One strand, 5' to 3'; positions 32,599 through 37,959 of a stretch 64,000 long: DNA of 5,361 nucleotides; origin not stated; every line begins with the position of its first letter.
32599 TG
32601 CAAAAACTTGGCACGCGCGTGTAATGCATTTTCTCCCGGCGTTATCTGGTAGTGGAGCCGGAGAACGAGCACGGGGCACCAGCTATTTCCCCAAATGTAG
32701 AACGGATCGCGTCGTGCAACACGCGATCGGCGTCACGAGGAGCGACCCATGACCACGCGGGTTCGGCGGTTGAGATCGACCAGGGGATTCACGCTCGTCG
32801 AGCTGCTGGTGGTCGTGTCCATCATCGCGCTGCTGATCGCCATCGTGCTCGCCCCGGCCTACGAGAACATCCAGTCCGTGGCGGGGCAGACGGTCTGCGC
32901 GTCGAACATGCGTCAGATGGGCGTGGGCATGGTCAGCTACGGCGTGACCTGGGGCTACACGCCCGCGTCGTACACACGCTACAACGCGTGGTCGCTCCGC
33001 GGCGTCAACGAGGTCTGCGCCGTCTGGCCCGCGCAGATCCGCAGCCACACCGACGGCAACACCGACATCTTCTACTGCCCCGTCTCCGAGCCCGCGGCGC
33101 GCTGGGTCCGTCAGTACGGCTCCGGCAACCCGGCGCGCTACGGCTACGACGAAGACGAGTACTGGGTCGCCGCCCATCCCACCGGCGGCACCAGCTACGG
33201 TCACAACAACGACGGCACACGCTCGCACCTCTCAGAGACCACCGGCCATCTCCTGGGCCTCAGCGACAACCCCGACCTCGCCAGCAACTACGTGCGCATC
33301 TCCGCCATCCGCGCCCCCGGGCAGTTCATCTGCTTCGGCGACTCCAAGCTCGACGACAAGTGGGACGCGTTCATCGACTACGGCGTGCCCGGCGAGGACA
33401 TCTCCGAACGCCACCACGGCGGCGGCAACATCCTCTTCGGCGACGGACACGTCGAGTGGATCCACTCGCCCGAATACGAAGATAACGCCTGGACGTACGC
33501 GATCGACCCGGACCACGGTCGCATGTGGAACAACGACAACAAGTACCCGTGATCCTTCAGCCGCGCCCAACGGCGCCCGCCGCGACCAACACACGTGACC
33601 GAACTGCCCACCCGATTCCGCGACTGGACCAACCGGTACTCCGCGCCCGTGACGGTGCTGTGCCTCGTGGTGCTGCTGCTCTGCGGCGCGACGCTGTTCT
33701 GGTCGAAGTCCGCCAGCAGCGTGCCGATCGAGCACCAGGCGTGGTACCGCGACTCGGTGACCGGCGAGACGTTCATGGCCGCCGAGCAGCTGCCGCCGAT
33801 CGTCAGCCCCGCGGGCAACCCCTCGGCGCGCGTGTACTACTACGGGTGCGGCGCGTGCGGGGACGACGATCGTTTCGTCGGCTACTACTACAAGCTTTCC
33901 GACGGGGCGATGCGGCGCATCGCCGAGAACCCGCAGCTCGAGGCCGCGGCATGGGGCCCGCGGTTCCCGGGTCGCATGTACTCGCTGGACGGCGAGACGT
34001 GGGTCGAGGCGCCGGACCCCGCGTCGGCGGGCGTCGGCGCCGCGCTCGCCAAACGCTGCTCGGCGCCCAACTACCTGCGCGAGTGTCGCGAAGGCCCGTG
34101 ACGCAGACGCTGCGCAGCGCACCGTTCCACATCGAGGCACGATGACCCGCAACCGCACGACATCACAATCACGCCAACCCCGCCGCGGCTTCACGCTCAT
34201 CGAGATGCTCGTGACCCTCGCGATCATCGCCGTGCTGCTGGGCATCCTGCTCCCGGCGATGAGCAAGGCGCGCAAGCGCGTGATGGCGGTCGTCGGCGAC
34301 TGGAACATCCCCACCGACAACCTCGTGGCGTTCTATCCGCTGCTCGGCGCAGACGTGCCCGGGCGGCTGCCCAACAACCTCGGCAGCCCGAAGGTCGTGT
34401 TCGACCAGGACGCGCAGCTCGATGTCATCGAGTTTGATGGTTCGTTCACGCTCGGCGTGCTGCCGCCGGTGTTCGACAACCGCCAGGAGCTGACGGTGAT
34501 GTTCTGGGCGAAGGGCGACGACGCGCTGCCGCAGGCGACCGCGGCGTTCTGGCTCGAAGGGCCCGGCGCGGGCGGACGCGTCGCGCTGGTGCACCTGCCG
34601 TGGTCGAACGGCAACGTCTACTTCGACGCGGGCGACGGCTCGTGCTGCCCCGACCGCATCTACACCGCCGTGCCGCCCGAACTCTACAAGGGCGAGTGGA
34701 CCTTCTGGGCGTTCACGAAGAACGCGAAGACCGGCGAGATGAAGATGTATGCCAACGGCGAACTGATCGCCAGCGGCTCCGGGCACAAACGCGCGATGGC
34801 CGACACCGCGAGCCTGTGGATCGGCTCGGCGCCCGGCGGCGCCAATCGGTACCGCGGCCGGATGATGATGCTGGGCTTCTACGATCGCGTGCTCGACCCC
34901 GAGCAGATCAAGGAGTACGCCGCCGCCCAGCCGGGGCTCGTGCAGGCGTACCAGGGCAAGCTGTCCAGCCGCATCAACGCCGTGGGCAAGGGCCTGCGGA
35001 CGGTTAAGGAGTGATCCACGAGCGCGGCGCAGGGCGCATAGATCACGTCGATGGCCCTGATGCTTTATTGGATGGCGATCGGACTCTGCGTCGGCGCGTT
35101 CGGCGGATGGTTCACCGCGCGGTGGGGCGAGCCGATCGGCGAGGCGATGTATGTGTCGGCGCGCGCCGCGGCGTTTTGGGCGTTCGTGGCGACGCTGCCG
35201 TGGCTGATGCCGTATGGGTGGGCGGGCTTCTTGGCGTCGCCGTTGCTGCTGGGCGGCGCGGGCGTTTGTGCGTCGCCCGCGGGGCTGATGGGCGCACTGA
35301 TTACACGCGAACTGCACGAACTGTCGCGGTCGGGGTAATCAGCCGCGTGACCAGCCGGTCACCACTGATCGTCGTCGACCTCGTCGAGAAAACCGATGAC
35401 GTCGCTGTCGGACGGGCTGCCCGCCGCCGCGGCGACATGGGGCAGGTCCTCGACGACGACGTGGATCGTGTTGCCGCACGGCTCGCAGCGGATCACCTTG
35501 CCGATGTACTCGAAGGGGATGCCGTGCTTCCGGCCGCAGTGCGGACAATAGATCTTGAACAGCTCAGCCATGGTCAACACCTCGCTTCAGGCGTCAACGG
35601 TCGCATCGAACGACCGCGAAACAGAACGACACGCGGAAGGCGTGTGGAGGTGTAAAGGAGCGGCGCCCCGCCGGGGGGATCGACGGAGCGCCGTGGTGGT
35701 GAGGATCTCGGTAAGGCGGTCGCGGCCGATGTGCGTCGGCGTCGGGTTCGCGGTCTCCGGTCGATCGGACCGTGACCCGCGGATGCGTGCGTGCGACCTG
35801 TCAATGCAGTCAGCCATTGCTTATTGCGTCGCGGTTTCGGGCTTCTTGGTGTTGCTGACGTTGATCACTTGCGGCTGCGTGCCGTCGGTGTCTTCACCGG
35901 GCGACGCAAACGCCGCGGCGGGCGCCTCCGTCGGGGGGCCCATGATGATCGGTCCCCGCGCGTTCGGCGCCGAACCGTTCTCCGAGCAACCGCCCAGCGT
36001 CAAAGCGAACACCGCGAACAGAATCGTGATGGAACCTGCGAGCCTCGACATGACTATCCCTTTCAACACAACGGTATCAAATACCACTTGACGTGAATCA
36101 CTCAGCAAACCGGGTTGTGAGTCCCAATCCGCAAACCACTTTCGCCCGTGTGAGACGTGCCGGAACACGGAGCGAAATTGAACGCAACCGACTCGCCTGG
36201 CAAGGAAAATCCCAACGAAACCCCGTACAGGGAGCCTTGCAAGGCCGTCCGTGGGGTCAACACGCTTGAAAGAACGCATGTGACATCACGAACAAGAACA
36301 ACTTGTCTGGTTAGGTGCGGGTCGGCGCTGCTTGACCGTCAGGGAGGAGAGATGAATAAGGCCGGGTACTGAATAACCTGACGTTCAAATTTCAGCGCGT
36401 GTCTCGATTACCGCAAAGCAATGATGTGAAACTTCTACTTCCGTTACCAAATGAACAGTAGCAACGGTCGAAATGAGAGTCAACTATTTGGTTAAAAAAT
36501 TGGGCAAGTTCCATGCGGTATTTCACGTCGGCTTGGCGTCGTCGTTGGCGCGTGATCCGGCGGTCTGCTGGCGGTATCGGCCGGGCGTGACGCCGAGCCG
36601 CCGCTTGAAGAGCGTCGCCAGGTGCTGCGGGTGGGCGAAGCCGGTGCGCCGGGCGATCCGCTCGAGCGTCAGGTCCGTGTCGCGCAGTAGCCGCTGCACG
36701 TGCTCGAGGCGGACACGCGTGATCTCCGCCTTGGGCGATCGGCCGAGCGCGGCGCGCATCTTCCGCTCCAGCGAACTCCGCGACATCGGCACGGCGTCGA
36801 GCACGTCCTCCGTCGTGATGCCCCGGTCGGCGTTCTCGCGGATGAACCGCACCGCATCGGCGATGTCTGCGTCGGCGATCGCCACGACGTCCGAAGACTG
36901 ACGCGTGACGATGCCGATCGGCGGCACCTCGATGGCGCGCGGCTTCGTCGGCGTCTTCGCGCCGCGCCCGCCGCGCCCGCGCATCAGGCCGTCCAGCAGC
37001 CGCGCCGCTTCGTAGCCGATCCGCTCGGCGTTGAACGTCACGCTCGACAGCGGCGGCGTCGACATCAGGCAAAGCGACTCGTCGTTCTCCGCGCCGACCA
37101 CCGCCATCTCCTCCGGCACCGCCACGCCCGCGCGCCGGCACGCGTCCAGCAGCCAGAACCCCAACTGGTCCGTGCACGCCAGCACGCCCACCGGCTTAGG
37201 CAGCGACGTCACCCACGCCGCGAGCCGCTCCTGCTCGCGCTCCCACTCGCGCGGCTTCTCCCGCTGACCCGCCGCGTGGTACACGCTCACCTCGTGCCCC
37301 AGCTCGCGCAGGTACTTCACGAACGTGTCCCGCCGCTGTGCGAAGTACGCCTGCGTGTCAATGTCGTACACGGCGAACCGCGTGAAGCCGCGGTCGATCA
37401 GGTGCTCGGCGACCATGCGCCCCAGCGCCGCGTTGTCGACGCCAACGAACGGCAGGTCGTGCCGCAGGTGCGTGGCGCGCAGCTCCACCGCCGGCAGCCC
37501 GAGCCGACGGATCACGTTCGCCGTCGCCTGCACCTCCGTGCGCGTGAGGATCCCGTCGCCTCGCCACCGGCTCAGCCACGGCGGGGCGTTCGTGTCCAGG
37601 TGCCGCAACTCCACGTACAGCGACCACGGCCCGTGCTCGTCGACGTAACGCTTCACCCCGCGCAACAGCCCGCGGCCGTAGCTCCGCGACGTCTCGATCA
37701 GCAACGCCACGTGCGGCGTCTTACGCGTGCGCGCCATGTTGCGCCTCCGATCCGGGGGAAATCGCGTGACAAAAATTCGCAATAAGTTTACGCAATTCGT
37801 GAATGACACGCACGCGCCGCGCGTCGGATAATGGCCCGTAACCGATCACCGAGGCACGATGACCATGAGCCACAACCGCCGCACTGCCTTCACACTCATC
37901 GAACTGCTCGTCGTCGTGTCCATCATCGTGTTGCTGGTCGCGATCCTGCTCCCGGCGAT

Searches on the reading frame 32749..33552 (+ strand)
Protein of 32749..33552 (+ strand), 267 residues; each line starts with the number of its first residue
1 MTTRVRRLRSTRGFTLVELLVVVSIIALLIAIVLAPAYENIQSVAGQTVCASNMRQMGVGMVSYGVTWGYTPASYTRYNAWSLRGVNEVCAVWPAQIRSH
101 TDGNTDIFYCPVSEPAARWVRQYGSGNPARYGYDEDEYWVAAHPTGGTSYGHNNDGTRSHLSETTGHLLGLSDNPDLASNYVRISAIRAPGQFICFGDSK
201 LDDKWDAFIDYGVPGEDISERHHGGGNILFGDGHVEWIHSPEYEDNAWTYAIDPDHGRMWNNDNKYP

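Call 64: search_protein_families(library=pfam, proteins=[window:32749-33552:+], max_evalue=0.0001)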
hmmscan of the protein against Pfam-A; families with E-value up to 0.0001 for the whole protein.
window:32749-33552:+ (267 aa): 2 families
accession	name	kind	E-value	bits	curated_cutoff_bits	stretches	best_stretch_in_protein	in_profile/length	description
PF07963.17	N_methyl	-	6.6e-07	29.1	21.2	1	9-34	2-27/27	Prokaryotic N-terminal methylation motif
PF07596.16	SBP_bac_10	-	5.3e-06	27.1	23.3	0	48-79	10-41/268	Protein of unknown function (DUF1559)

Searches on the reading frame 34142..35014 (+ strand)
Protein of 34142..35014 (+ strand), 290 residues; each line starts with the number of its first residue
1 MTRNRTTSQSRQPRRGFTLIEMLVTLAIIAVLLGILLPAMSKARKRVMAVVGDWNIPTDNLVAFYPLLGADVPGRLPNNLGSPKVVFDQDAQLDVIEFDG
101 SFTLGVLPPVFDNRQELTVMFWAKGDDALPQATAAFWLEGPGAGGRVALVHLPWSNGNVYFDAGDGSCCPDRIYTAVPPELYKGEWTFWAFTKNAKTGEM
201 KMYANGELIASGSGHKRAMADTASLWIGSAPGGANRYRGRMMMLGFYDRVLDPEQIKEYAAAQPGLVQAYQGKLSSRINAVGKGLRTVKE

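Call 64: search_protein_families(library=pfam, proteins=[window:34142-35014:+], max_evalue=0.0001)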
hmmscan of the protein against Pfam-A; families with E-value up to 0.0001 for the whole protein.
window:34142-35014:+ (290 aa): 2 families
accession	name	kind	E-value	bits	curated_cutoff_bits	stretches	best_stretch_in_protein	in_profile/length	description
PF13385.13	Laminin_G_3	-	5.3e-17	62.8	27.6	1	110-257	13-151/151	Concanavalin A-like lectin/glucanases superfamily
PF07963.17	N_methyl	-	1e-09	38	21.2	1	13-37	3-27/27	Prokaryotic N-terminal methylation motif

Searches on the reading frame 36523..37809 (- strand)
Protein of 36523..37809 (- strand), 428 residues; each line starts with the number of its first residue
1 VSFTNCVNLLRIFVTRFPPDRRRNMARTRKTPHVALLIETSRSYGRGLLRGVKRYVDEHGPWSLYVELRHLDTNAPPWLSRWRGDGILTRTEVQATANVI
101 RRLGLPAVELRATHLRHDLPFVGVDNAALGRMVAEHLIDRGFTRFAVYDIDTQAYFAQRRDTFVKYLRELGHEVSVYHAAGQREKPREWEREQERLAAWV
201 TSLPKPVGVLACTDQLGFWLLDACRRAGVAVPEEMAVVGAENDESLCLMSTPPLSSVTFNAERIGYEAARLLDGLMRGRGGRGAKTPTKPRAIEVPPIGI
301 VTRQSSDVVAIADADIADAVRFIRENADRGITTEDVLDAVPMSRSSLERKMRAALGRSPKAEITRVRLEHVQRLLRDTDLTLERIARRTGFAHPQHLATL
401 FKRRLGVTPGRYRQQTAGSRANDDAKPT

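Call 63: search_protein_families(library=pfam, proteins=[window:36523-37809:-], max_evalue=0.0001)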
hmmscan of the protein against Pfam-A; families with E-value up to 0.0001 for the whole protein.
window:36523-37809:- (428 aa): 4 families
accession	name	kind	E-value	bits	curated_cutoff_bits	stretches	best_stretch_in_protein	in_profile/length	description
PF13377.12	Peripla_BP_3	-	4.4e-34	118.4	26.5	1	134-306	1-167/167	Periplasmic binding protein-like domain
PF12833.13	HTH_18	-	1.8e-21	76.7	33.6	1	339-415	4-80/80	Helix-turn-helix domain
PF00165.29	HTH_AraC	-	1.4e-16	60.6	26.6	1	375-414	1-42/42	Bacterial regulatory helix-turn-helix proteins, AraC family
PF13407.12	Peripla_BP_4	-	1.3e-06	28.6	35.1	1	119-279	96-257/258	Periplasmic binding protein domain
